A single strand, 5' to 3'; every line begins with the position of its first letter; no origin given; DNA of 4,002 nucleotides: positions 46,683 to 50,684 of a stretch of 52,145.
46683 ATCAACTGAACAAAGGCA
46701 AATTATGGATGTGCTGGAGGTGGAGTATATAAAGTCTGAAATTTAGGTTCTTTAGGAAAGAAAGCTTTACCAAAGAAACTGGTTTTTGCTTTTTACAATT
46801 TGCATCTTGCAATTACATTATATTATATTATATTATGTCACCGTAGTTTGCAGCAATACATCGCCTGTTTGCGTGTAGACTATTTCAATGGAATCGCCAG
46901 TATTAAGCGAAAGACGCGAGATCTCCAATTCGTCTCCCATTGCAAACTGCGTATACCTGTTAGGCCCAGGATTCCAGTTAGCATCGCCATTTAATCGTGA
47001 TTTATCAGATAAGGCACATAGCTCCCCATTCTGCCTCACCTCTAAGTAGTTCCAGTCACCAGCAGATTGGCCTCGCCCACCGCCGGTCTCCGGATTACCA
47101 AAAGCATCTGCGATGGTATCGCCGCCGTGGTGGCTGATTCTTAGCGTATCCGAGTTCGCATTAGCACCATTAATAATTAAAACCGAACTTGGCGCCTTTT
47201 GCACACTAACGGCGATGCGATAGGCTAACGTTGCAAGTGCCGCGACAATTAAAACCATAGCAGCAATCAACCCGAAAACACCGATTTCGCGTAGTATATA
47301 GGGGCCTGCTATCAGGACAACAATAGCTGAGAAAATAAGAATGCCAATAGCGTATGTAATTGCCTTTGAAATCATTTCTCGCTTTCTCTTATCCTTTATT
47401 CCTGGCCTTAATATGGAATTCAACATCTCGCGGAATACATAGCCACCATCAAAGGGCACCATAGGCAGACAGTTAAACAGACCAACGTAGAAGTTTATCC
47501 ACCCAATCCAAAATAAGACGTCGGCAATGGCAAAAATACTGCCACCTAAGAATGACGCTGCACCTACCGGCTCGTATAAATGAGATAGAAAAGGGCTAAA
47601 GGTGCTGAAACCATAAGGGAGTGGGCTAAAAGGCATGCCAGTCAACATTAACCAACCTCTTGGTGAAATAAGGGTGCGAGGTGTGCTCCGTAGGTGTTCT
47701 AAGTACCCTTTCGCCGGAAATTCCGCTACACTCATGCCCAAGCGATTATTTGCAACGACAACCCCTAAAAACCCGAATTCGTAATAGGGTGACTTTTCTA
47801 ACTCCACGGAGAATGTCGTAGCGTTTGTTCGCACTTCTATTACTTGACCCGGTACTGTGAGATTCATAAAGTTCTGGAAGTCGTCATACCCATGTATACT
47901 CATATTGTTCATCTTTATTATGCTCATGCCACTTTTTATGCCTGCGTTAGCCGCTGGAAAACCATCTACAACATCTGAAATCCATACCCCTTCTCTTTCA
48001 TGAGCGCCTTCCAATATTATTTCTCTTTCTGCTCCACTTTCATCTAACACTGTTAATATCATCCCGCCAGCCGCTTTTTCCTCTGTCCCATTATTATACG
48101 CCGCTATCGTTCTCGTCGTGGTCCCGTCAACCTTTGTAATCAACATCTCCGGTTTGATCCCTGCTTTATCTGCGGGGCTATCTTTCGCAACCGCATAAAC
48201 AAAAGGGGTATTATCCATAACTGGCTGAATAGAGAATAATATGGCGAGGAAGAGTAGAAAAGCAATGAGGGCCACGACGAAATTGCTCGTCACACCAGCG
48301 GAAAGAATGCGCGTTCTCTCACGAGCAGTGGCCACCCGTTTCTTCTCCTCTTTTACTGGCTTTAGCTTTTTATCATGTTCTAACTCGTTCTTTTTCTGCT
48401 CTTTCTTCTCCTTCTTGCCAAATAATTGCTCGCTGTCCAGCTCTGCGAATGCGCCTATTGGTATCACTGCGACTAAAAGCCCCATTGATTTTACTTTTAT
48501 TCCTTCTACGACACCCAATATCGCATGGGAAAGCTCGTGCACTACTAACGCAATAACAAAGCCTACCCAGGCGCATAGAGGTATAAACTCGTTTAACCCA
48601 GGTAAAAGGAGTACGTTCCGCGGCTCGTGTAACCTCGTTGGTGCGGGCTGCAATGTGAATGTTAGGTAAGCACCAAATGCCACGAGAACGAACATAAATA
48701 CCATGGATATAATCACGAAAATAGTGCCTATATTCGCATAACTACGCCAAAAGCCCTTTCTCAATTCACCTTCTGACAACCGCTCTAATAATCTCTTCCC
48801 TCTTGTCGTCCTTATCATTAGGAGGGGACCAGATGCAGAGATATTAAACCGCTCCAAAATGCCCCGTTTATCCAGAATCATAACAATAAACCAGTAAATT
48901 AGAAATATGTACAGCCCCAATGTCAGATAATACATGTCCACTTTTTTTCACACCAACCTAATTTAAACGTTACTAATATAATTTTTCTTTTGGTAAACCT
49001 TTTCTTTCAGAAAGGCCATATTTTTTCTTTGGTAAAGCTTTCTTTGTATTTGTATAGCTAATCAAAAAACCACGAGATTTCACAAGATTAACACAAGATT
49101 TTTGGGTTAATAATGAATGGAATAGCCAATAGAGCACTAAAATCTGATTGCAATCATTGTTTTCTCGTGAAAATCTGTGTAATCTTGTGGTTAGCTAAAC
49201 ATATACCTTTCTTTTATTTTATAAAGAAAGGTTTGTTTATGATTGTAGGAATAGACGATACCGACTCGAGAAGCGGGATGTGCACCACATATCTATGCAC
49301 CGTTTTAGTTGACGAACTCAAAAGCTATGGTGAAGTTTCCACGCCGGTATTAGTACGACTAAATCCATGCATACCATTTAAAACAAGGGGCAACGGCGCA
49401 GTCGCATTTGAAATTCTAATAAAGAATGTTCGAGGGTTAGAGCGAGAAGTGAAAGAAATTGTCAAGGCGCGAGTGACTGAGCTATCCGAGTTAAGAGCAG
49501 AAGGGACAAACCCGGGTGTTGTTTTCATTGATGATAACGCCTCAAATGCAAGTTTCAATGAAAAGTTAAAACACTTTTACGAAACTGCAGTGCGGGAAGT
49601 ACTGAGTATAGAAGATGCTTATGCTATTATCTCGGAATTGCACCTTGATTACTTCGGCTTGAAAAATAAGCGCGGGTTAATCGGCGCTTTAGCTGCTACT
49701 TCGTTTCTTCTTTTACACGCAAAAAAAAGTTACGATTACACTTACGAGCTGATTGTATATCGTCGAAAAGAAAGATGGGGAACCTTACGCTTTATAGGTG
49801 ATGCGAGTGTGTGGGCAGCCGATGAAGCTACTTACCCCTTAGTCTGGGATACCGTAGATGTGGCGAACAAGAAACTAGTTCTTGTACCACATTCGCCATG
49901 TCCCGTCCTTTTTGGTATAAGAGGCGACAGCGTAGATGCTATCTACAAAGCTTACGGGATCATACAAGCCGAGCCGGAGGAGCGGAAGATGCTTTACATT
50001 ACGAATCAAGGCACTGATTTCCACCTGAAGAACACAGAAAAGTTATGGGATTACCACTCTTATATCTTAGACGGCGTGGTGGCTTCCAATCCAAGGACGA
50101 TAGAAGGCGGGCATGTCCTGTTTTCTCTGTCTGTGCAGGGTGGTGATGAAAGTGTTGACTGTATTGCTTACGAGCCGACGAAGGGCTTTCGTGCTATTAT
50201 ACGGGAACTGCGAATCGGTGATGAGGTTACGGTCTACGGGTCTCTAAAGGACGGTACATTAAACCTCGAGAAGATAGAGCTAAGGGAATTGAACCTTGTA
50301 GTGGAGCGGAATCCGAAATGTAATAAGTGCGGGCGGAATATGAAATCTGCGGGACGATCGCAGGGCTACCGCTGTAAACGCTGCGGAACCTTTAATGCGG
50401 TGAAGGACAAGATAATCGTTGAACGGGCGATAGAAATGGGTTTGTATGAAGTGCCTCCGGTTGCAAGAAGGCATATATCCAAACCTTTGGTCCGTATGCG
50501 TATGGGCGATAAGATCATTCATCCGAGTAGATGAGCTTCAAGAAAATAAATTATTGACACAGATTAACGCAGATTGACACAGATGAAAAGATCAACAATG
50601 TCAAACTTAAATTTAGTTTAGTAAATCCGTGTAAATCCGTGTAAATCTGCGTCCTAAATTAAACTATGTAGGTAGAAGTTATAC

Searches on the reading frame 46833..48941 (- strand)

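Call 40: search_protein_families(library=pfam, proteins=[window:46833-48941:-], max_evalue=0.000001)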
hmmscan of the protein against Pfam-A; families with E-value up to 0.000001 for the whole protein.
window:46833-48941:- (702 aa): 4 families
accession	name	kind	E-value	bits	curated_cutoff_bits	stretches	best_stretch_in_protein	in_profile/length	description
PF02163.28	Peptidase_M50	-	2.4e-22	79.8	27.2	1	126-524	4-210/221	Peptidase family M50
PF17820.7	PDZ_6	-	2.2e-11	43.7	27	0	247-281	1-35/54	PDZ domain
PF13180.12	PDZ_2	-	3.6e-09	37.2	27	0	245-278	13-46/80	PDZ domain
PF00595.29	PDZ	-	5.6e-09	36.7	23.2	0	316-358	24-66/81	PDZ domain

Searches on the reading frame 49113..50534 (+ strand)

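Call 40: search_protein_families(library=pfam, proteins=[window:49113-50534:+], max_evalue=0.000001)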
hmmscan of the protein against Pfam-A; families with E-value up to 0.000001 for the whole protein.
window:49113-50534:+ (473 aa): 3 families
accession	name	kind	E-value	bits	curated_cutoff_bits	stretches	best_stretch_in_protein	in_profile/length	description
PF08489.16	TiaS_FLD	-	1.9e-36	125.1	21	1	187-304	2-116/116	TiaS FLD domain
PF22641.2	TiaS_TCKD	-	1.2e-26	94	27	1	44-183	1-154/156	TiaS TCKD domain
PF23783.1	Zn_ribbon_TiaS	-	2.2e-15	56.5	27.3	1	400-440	1-41/41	TiaS C-terminal zinc ribbon domain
